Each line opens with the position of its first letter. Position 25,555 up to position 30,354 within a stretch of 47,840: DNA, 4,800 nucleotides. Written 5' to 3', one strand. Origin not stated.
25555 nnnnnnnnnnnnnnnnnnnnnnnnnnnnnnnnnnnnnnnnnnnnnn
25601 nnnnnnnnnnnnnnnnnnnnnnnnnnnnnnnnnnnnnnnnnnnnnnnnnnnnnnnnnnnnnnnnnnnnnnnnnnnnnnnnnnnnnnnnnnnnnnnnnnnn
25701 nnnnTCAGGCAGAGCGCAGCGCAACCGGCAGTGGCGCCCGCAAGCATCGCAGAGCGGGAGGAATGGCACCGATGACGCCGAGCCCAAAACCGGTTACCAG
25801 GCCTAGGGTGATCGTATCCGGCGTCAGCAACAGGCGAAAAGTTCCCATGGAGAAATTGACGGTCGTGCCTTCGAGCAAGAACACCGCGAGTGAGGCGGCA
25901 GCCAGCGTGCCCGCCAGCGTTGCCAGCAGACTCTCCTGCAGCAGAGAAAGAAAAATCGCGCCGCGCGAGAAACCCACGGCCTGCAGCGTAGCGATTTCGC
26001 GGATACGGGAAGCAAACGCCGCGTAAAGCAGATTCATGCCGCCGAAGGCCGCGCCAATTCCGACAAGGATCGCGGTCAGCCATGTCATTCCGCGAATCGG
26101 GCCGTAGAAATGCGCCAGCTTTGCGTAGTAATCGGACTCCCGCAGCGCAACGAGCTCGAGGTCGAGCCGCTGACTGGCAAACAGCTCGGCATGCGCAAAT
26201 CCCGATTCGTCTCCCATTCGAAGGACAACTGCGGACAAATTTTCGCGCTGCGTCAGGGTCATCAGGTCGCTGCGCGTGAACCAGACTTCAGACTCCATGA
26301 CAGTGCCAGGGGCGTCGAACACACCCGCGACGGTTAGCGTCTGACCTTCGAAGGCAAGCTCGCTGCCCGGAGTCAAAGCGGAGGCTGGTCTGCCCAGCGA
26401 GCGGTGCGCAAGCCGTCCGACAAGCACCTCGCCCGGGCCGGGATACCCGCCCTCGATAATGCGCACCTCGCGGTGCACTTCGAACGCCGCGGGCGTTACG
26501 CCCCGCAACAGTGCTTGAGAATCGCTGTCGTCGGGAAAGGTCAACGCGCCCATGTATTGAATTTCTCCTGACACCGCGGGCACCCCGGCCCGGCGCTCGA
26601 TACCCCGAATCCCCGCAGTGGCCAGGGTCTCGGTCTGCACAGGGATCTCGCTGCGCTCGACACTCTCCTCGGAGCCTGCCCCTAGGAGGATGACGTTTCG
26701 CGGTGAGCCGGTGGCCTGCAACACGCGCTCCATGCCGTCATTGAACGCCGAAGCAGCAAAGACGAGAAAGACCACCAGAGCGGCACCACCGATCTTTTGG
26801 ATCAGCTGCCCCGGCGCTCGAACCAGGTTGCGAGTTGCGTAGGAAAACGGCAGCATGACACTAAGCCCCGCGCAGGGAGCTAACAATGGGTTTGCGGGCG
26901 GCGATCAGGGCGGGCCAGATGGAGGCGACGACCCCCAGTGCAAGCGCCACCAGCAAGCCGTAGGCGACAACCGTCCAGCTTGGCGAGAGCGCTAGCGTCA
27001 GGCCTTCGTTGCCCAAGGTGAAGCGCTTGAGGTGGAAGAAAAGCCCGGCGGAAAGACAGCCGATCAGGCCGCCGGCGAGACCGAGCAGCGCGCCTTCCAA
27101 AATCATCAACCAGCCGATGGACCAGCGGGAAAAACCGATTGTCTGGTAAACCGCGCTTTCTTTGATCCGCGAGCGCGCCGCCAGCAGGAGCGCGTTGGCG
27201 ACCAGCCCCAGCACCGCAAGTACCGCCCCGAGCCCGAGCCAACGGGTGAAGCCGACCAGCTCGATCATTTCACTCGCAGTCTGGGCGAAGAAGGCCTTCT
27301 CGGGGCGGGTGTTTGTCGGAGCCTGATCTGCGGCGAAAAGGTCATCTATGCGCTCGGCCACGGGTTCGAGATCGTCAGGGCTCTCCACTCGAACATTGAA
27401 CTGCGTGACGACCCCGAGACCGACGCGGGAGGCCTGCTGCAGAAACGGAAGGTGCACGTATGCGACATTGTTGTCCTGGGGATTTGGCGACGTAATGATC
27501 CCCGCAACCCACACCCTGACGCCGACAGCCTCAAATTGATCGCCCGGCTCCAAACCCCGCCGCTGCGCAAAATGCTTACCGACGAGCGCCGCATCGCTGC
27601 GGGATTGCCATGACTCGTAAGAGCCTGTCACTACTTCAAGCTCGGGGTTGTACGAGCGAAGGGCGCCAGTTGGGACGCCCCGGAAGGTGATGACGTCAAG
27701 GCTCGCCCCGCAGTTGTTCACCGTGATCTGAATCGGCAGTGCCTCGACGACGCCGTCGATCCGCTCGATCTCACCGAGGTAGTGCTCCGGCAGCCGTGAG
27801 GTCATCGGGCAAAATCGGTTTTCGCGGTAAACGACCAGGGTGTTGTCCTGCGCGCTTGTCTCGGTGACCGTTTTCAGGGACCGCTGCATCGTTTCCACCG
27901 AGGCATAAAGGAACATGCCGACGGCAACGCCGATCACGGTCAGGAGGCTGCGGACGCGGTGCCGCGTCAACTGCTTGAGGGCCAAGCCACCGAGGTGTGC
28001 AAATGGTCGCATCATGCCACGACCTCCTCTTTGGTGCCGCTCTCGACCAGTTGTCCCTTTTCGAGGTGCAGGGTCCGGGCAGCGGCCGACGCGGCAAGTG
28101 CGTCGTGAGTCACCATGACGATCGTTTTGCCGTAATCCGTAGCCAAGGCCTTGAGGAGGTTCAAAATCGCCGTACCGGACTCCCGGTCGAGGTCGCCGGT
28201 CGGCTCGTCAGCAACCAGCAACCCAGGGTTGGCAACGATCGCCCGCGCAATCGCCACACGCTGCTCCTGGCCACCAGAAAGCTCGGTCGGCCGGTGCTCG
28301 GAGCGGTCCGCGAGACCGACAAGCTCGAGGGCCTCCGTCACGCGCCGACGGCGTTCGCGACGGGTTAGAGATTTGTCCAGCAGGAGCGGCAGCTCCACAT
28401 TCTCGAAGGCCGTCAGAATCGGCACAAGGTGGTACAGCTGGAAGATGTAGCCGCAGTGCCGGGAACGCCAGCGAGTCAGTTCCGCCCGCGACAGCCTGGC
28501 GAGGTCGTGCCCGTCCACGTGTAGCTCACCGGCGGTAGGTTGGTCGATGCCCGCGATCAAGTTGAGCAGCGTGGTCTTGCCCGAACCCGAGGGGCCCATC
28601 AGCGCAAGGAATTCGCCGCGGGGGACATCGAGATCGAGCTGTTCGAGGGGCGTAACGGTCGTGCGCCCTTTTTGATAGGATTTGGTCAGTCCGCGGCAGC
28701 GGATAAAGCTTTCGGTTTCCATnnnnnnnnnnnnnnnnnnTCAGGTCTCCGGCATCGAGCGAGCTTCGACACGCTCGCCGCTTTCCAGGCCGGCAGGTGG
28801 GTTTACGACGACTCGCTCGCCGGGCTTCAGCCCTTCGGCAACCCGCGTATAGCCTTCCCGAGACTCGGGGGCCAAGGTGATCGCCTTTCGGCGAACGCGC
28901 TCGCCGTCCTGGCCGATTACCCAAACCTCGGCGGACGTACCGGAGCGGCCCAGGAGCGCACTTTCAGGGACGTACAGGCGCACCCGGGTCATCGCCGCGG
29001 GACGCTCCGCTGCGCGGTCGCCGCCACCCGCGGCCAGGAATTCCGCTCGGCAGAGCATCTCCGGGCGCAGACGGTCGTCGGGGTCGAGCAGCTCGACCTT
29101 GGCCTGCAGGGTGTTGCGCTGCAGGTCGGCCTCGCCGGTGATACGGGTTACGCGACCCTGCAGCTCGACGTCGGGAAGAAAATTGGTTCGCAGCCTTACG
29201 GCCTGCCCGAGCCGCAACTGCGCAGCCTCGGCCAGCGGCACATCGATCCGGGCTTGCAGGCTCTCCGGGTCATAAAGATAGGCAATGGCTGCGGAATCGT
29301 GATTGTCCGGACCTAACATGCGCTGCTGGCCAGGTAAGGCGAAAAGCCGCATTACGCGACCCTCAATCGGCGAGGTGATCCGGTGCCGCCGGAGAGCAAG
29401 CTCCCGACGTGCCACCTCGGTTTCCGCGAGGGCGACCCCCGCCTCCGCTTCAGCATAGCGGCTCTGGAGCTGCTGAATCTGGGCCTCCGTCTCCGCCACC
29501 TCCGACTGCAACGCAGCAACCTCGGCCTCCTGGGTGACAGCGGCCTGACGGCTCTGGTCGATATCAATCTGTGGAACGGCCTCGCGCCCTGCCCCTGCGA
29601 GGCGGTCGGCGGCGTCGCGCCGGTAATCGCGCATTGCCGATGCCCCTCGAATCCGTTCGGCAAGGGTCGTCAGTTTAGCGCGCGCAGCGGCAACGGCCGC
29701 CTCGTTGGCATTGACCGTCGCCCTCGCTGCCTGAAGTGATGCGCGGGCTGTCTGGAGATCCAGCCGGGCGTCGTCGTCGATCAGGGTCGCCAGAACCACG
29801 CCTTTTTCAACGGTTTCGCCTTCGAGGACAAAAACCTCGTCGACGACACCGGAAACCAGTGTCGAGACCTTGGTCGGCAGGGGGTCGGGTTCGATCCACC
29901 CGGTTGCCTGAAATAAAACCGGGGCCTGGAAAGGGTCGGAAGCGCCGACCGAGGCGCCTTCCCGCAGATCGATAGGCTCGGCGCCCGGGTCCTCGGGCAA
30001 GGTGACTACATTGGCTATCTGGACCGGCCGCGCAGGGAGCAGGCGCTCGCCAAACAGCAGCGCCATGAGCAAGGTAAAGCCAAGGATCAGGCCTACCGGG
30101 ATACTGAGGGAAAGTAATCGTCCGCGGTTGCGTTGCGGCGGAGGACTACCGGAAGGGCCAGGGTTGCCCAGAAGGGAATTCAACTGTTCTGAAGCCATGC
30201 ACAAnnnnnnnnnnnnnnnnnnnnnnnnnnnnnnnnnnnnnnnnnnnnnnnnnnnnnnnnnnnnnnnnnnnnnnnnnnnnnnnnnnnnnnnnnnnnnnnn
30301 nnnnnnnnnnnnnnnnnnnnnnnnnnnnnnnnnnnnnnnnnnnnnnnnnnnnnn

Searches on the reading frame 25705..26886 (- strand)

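Call 29: search_protein_families(library=pfam, proteins=[window:25705-26886:-], max_evalue=0.001)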
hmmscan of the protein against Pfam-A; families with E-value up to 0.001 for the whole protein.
window:25705-26886:- (393 aa): 2 families
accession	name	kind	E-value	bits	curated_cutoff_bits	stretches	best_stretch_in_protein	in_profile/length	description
PF02687.27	FtsX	-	4.7e-11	43.2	25.5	1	271-385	3-119/120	FtsX-like permease C-terminal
PF12704.14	MacB_PCD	-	5.3e-08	33.8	27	1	34-224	7-191/207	MacB-like periplasmic core domain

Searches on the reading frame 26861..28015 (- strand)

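Call 29: search_protein_families(library=pfam, proteins=[window:26861-28015:-], max_evalue=0.001)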
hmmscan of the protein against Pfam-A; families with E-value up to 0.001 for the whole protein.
window:26861-28015:- (384 aa): 2 families
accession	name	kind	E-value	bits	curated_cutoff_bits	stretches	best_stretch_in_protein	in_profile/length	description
PF12704.14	MacB_PCD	-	7.2e-14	53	27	1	23-225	1-206/207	MacB-like periplasmic core domain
PF02687.27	FtsX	-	6.3e-12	46.1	25.5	1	262-377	5-120/120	FtsX-like permease C-terminal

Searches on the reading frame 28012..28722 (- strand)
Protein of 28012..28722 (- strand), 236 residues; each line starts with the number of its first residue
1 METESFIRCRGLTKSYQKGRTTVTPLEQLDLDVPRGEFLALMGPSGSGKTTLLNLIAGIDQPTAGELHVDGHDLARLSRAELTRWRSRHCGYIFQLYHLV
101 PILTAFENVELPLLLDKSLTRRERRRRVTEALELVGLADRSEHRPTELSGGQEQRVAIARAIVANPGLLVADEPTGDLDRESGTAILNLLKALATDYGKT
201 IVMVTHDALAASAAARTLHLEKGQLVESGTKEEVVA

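Call 29: search_protein_families(library=pfam, proteins=[window:28012-28722:-], max_evalue=0.001)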
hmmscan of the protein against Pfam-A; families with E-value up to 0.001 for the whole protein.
window:28012-28722:- (236 aa): 5 families
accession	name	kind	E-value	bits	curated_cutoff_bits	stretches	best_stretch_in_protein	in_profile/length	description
PF00005.33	ABC_tran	-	2.5e-37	129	25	1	26-175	1-136/137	ABC transporter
PF13304.12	AAA_21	-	7.8e-05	23.3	27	0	39-64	2-26/304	AAA domain, putative AbiEii toxin, Type IV TA system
PF13481.12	AAA_25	-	8.2e-05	22.7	27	0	29-53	25-50/195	AAA domain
PF13191.12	AAA_16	-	0.00054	20.9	32.6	0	34-194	20-124/167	AAA ATPase domain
PF13401.12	AAA_22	-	0.00066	20.4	27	0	37-176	6-95/130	AAA domain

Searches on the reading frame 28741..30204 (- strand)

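Call 29: search_protein_families(library=pfam, proteins=[window:28741-30204:-], max_evalue=0.001)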
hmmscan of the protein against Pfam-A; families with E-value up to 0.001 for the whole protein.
window:28741-30204:- (487 aa): 2 families
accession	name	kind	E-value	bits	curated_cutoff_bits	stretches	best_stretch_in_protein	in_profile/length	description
PF16576.10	HlyD_D23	-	3e-17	63.1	30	1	111-384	20-213/214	Barrel-sandwich domain of CusB or HlyD membrane-fusion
PF13437.12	HlyD_3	-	2.5e-11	44.7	22.2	1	276-381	2-105/106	HlyD family secretion protein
